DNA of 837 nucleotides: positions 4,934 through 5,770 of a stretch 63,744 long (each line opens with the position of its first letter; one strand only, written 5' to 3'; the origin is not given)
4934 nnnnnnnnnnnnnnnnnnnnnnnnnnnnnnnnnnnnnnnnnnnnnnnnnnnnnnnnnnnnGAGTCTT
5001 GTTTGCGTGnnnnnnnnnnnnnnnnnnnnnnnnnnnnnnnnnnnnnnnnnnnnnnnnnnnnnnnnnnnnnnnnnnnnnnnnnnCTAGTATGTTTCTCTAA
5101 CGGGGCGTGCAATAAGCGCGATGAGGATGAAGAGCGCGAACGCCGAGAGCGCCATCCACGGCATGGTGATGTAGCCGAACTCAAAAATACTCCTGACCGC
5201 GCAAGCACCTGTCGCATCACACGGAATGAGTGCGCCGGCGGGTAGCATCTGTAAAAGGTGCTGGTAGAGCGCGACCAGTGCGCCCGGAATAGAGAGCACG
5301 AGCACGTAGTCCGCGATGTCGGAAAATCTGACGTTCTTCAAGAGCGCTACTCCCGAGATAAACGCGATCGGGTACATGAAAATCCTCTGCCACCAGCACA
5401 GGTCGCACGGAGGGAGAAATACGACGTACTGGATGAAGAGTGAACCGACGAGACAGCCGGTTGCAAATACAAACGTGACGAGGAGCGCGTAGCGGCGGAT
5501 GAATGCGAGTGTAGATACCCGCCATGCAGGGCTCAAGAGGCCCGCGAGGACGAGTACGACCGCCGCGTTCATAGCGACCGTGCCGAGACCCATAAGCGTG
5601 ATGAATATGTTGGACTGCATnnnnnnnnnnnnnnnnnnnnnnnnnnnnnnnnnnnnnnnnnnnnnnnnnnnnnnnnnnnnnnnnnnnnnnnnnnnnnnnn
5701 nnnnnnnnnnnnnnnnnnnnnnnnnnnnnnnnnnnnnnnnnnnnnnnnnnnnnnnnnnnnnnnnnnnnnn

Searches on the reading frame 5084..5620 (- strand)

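Call 41: search_protein_families(library=pfam, proteins=[window:5084-5620:-], max_evalue=0.001)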
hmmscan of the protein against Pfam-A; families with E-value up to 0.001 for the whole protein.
window:5084-5620:- (178 aa): 1 family
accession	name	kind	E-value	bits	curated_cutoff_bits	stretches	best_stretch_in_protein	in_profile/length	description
PF02600.21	DsbB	-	1.5e-13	51.8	22.1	1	43-170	2-147/148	Disulfide bond formation protein DsbB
